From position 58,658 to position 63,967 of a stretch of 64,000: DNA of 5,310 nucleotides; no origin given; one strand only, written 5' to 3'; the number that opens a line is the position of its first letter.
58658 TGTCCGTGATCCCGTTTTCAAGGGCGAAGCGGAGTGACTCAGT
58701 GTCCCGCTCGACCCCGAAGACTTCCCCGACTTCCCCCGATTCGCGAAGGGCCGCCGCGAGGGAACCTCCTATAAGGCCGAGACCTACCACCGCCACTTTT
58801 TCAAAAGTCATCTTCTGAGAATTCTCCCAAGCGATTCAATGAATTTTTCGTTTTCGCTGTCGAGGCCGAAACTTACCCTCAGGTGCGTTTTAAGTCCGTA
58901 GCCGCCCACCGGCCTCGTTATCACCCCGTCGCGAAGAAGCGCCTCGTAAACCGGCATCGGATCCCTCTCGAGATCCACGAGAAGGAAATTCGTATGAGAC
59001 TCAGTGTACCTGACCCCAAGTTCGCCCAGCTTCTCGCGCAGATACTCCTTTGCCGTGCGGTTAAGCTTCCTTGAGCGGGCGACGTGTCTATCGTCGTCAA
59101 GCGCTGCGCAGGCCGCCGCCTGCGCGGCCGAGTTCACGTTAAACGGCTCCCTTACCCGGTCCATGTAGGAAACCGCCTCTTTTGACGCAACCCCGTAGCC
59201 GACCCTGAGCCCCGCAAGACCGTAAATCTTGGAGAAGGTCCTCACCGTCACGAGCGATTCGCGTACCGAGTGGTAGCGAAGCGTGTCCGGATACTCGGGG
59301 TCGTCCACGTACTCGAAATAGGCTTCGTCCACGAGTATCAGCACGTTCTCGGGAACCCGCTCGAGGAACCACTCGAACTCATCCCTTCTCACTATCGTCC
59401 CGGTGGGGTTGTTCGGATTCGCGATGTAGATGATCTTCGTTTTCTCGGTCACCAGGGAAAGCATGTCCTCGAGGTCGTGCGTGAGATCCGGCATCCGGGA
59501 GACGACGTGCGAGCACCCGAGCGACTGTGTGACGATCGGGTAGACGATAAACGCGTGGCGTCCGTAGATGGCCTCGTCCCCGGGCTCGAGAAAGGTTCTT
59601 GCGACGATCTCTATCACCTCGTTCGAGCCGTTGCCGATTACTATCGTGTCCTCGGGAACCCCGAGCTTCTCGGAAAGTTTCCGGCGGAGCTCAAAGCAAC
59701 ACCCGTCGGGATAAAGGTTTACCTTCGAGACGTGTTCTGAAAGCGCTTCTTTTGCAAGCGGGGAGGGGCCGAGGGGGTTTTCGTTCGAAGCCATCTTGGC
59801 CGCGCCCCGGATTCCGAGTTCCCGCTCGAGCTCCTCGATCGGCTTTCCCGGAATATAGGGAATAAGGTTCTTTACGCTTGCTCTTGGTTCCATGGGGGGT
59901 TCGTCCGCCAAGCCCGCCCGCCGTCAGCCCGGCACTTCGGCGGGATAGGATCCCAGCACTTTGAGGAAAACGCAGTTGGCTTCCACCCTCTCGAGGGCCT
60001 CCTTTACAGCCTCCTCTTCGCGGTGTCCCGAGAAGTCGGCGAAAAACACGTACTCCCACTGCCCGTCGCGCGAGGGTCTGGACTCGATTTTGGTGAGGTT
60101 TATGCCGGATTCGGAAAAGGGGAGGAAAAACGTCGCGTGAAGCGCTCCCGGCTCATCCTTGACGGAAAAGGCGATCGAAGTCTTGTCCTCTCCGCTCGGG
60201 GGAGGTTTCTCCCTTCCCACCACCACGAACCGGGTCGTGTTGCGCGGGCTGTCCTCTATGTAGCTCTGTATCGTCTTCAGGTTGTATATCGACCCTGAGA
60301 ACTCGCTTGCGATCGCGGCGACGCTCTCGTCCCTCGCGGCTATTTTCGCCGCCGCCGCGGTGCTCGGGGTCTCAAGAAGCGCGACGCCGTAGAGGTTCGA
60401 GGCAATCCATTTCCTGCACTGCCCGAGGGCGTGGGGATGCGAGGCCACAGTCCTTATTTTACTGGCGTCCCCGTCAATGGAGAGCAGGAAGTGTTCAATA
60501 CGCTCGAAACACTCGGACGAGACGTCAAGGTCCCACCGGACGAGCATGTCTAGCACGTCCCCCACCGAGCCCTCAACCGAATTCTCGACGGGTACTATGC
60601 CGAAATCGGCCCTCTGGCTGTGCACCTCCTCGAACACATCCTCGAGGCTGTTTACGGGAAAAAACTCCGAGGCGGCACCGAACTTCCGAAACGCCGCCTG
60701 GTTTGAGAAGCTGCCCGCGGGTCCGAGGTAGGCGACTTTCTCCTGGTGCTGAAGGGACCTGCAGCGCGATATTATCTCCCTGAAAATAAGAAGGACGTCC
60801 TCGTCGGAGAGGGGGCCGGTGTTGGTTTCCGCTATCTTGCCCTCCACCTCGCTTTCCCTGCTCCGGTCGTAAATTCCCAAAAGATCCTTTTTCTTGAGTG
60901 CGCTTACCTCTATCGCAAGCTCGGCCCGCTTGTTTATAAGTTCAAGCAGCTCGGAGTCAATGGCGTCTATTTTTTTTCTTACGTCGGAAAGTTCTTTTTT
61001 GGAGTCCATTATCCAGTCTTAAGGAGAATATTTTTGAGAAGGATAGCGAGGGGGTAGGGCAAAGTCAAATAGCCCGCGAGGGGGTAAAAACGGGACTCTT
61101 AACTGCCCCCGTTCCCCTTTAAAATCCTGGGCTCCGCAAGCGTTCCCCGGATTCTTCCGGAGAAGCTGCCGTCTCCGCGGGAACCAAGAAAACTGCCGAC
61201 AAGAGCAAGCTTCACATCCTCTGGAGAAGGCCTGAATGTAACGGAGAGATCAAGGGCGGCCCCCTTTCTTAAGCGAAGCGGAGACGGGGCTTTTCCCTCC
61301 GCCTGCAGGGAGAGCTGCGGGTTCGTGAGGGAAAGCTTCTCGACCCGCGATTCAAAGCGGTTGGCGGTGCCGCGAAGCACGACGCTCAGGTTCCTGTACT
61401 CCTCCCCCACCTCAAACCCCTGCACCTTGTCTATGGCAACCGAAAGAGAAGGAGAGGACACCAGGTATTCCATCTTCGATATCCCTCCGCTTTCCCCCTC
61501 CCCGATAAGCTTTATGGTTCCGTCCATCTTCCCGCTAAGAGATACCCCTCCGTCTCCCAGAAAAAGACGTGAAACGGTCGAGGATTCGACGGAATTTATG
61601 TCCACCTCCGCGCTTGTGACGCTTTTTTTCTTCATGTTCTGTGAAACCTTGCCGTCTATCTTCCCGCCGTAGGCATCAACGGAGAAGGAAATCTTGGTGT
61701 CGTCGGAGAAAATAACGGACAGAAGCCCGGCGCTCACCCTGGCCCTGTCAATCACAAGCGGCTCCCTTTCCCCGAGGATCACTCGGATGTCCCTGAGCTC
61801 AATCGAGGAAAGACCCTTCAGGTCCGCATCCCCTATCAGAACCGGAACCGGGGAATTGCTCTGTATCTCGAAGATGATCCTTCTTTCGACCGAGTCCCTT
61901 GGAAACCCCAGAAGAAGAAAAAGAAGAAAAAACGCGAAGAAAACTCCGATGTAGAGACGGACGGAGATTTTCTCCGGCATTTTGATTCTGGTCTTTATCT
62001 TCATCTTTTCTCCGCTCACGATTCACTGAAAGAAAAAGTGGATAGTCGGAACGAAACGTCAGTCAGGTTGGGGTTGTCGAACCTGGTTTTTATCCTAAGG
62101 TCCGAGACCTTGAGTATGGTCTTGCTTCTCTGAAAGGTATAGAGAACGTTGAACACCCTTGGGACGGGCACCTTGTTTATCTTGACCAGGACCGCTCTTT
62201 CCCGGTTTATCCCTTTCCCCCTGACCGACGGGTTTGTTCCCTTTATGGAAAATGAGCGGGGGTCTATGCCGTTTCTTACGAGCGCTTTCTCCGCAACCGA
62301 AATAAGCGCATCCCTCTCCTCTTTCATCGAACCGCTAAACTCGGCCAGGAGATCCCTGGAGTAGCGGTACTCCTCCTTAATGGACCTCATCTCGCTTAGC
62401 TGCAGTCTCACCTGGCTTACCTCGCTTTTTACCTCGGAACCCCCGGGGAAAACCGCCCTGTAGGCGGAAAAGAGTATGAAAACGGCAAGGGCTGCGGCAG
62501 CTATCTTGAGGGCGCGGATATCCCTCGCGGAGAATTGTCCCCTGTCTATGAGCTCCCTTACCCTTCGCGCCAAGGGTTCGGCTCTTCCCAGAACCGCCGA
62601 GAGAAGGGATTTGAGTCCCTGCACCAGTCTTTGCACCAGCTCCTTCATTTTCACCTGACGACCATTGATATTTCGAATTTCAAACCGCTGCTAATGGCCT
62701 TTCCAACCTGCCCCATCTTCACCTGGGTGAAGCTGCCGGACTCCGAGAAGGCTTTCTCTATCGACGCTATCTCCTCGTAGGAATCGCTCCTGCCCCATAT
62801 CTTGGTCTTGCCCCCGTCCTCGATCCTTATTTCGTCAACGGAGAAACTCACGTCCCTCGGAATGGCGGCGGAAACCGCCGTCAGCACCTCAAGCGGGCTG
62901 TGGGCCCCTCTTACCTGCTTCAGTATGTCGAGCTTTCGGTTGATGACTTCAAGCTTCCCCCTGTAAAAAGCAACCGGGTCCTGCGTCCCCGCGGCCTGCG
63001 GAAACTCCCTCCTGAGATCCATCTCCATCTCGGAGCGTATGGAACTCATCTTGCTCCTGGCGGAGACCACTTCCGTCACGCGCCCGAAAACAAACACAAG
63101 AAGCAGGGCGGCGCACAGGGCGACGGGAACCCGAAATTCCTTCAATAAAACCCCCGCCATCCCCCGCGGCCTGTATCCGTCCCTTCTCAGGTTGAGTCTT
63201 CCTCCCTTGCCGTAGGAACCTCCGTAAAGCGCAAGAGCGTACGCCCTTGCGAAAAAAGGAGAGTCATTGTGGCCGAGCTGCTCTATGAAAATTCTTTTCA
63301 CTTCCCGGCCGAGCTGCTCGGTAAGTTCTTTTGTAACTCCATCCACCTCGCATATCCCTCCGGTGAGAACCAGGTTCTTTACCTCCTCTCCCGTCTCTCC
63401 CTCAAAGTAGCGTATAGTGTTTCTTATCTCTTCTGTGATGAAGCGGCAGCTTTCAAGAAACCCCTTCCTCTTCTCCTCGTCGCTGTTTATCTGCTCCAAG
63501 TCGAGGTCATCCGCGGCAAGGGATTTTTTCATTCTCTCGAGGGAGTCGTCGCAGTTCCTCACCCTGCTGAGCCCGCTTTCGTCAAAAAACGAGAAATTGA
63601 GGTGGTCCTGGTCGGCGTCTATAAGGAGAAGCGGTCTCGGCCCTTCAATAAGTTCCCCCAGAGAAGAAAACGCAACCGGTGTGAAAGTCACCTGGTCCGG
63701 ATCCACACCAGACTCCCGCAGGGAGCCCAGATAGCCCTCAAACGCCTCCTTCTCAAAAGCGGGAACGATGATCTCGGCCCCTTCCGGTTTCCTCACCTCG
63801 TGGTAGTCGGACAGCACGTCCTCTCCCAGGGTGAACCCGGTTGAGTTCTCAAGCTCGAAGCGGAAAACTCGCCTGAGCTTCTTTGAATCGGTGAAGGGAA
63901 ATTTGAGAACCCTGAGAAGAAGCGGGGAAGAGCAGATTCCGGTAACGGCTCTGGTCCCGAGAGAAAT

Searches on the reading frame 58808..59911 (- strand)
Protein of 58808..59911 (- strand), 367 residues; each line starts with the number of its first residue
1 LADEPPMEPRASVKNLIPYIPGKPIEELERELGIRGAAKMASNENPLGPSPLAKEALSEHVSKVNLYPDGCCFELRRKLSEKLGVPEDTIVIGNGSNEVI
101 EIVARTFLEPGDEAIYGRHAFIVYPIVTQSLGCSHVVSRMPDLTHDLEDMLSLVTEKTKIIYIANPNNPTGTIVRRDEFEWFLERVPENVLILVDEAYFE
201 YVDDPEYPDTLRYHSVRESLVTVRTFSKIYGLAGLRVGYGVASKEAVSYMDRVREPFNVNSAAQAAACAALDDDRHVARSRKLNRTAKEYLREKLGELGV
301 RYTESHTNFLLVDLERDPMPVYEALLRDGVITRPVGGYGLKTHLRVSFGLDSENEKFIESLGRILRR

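Call 45: search_protein_families(library=pfam, proteins=[window:58808-59911:-], max_evalue=0.001)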
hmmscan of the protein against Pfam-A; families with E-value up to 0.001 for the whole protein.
window:58808-59911:- (367 aa): 2 families
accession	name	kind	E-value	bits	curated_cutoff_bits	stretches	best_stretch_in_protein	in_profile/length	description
PF00155.27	Aminotran_1_2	-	2.4e-55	188.6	19.7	1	39-360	5-360/361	Aminotransferase class I and II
PF00266.25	Aminotran_5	-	4.9e-06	26.2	21.5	1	74-197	47-177/371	Aminotransferase class-V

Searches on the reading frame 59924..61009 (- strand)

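Call 45: search_protein_families(library=pfam, proteins=[window:59924-61009:-], max_evalue=0.001)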
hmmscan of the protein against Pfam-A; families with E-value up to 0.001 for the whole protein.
window:59924-61009:- (361 aa): 3 families
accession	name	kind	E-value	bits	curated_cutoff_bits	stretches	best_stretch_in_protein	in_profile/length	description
PF00800.23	PDT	-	5e-59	199.6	25.2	1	92-268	1-180/181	Prephenate dehydratase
PF01817.26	CM_2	-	5e-20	71.9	27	1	10-88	1-80/80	Chorismate mutase type II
PF01842.31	ACT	-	2.1e-11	43.8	27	1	278-343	2-65/66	ACT domain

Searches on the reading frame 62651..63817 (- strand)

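Call 45: search_protein_families(library=pfam, proteins=[window:62651-63817:-], max_evalue=0.001)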
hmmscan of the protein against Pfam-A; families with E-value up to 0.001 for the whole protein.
window:62651-63817:- (388 aa): 1 family
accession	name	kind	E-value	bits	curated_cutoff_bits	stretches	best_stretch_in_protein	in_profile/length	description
PF05137.18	PilN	-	0.00045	20.6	22.8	0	311-385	2-76/78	Fimbrial assembly protein (PilN)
